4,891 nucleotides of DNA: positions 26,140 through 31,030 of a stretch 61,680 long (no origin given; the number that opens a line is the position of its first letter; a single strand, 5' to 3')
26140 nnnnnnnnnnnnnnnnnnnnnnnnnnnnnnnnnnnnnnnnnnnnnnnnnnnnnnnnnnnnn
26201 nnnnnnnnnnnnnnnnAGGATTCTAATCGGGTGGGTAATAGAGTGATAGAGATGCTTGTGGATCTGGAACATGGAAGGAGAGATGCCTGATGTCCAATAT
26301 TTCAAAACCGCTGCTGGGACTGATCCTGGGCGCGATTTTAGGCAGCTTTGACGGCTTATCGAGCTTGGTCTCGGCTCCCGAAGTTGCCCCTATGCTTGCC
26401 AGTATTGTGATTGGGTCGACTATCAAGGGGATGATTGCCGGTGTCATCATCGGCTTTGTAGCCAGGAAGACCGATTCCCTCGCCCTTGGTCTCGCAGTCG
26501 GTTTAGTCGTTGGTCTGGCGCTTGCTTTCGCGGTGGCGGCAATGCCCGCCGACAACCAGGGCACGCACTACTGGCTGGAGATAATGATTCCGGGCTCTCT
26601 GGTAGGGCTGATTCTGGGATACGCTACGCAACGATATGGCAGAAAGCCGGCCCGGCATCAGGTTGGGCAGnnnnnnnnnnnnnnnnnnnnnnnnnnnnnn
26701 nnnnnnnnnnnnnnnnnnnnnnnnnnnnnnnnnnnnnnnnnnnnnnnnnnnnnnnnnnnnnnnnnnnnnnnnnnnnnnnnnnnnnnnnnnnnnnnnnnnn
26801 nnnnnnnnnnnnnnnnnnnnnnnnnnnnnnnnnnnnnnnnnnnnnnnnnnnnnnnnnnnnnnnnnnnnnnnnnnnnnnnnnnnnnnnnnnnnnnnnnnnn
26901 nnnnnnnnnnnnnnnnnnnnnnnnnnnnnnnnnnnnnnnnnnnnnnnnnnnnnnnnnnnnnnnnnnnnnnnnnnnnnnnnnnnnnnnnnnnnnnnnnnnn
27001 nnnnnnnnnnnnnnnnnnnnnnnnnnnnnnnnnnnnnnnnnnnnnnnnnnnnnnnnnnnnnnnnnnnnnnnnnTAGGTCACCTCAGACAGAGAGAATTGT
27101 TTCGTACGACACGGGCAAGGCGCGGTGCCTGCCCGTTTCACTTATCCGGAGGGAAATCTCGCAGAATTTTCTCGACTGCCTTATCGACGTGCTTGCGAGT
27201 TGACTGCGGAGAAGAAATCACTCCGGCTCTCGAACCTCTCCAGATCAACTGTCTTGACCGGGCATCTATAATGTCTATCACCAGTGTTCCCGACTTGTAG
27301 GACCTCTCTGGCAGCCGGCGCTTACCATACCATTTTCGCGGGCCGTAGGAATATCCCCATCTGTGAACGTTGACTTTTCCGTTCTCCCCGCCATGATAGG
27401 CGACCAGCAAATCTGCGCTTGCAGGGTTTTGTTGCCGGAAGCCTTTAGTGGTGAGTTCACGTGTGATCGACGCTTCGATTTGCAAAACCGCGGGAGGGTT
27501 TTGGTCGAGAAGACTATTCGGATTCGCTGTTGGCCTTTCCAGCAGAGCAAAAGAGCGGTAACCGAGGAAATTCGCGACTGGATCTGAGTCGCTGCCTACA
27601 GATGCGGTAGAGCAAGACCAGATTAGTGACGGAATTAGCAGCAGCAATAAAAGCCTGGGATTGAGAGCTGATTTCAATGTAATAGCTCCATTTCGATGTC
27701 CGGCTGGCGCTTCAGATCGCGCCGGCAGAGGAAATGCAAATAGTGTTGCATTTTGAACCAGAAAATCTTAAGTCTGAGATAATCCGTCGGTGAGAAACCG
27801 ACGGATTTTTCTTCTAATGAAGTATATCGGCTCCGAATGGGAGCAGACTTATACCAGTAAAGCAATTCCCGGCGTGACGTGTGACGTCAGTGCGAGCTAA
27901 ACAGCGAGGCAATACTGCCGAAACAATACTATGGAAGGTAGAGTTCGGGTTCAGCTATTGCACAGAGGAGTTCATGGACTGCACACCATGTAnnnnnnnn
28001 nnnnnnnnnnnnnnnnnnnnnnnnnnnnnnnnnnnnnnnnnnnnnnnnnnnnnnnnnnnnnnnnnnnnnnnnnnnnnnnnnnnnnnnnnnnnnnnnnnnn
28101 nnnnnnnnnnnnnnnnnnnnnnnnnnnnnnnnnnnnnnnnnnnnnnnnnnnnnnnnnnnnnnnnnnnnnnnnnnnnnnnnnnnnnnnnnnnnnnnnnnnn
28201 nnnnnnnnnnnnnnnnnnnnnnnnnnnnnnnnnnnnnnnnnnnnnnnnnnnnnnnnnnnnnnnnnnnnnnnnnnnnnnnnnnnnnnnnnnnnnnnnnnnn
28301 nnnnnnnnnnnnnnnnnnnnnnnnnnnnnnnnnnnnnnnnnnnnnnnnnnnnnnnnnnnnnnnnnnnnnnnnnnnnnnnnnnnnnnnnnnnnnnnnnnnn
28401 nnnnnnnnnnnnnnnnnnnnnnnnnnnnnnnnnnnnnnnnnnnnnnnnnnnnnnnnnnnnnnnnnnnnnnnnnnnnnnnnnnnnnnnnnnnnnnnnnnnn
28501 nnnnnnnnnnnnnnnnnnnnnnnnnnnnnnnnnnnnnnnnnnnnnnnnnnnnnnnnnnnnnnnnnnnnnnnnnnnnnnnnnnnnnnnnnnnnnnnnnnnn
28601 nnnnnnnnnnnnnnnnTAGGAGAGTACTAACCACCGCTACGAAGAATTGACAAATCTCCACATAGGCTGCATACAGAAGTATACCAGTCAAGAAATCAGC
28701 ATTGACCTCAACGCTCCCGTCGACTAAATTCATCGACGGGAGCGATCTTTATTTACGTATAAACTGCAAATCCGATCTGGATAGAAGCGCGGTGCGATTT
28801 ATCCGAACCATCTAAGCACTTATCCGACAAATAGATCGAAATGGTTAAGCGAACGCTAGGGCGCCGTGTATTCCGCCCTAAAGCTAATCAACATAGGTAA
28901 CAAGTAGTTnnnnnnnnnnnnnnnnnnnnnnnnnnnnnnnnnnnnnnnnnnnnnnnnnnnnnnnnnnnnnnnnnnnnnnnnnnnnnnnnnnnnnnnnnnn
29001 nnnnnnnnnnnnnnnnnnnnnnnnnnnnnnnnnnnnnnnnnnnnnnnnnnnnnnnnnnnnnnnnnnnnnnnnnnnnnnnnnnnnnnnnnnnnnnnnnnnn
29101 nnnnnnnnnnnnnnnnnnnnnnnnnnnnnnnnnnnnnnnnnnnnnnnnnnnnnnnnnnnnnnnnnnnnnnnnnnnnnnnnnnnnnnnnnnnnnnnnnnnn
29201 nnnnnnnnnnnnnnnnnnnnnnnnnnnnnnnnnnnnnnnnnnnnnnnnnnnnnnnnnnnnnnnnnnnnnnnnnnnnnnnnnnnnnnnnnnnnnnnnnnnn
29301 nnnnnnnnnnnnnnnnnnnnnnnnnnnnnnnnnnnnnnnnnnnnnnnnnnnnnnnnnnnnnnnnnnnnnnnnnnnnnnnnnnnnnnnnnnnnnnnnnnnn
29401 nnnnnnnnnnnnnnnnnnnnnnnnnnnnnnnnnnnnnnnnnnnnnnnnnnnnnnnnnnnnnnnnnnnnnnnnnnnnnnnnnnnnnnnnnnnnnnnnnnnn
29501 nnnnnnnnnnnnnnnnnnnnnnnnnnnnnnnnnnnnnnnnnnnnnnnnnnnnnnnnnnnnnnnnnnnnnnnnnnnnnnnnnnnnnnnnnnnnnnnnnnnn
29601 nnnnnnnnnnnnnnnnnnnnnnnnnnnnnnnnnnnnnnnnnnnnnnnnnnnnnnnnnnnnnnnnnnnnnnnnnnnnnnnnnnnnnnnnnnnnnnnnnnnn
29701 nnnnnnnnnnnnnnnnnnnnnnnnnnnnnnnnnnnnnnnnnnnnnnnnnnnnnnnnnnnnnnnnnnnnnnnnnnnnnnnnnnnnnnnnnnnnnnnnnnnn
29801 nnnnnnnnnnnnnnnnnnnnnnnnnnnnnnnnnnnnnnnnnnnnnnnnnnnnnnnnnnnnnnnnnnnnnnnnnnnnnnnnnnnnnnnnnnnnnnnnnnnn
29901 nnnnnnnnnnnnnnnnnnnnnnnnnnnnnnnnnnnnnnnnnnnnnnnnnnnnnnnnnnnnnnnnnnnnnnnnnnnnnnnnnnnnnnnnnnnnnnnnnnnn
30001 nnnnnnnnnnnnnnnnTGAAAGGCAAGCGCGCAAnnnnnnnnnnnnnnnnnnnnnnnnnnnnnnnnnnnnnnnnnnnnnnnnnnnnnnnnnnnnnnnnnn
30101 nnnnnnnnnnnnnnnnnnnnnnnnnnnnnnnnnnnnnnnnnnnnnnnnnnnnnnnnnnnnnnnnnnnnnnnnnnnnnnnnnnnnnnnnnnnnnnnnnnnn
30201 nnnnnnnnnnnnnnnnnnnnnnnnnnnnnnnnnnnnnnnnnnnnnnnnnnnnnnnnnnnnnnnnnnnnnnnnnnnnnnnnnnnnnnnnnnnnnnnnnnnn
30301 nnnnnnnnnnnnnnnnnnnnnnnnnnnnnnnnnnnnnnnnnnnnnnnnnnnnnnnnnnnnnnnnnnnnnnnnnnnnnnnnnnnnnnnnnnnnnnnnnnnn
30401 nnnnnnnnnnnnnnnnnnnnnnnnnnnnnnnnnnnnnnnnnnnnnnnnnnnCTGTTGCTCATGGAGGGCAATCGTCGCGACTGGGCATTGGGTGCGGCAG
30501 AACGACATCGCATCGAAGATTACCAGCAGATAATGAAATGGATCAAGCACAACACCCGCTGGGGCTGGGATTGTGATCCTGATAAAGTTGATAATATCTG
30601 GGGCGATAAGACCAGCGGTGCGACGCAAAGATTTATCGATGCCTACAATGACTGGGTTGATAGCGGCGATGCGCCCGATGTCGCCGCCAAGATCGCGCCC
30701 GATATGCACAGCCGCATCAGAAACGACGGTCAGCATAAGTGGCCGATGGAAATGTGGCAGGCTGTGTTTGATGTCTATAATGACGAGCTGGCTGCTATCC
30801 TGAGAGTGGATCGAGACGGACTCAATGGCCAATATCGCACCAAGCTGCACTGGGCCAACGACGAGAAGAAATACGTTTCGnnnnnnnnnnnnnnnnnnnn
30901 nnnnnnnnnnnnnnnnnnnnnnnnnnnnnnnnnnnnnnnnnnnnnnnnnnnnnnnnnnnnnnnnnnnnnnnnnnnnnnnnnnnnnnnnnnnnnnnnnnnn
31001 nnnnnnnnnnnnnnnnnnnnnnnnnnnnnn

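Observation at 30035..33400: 1121-aa leaderless protein: OmpA-C-like domain split by a large insert plus an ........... metzincin-like site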

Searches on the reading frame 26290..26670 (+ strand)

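Call 6: search_protein_families(library=pfam, proteins=[window:26290-26670:+], max_evalue=0.01)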
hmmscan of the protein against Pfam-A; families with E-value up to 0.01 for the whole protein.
window:26290-26670:+ (127 aa): 1 family
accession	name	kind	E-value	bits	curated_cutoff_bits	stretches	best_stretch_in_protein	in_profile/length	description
PF02517.21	Rce1-like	-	0.0037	18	22.4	0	73-118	41-79/93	Type II CAAX prenyl endopeptidase Rce1-like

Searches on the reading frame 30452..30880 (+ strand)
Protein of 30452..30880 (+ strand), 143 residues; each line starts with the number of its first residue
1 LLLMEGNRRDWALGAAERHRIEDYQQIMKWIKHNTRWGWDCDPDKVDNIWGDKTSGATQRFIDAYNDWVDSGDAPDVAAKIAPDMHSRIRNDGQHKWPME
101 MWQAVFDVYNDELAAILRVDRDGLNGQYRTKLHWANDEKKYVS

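Call 48: search_protein_families(library=pfam, proteins=[window:30452-30880:+], max_evalue=10)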
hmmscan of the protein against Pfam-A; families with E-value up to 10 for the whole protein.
seq(143 aa): 3 families
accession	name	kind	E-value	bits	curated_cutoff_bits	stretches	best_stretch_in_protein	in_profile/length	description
PF13518.12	HTH_28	-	0.031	14.8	25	1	3-40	9-42/52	Helix-turn-helix domain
PF10910.14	Phage_gene29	-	0.096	13.3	29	1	25-85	37-95/124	Phage gene 29 protein family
PF24743.1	DUF7692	-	0.2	12.3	26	1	88-110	2-24/55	Domain of unknown function (DUF7692)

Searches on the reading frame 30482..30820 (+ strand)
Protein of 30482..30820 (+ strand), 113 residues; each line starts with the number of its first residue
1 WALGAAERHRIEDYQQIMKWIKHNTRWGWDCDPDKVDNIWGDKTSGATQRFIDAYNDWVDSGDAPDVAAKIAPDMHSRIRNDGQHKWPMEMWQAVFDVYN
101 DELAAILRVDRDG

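Call 69: search_solved_structures(query=A3, max_evalue=10, show_alignments=2)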
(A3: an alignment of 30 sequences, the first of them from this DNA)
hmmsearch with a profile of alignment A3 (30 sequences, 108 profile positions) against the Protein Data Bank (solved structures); distinct sequences matched with E-value up to 10: 3.
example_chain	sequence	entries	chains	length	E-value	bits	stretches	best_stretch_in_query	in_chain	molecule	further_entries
7obi_A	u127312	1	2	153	0.38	14.4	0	12-56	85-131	CTPR-rv4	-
1us7_B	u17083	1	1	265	0.43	14.3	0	12-80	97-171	HSP90 CO-CHAPERONE CDC37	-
4nso_A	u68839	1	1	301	0.99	13.1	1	29-61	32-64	Effector protein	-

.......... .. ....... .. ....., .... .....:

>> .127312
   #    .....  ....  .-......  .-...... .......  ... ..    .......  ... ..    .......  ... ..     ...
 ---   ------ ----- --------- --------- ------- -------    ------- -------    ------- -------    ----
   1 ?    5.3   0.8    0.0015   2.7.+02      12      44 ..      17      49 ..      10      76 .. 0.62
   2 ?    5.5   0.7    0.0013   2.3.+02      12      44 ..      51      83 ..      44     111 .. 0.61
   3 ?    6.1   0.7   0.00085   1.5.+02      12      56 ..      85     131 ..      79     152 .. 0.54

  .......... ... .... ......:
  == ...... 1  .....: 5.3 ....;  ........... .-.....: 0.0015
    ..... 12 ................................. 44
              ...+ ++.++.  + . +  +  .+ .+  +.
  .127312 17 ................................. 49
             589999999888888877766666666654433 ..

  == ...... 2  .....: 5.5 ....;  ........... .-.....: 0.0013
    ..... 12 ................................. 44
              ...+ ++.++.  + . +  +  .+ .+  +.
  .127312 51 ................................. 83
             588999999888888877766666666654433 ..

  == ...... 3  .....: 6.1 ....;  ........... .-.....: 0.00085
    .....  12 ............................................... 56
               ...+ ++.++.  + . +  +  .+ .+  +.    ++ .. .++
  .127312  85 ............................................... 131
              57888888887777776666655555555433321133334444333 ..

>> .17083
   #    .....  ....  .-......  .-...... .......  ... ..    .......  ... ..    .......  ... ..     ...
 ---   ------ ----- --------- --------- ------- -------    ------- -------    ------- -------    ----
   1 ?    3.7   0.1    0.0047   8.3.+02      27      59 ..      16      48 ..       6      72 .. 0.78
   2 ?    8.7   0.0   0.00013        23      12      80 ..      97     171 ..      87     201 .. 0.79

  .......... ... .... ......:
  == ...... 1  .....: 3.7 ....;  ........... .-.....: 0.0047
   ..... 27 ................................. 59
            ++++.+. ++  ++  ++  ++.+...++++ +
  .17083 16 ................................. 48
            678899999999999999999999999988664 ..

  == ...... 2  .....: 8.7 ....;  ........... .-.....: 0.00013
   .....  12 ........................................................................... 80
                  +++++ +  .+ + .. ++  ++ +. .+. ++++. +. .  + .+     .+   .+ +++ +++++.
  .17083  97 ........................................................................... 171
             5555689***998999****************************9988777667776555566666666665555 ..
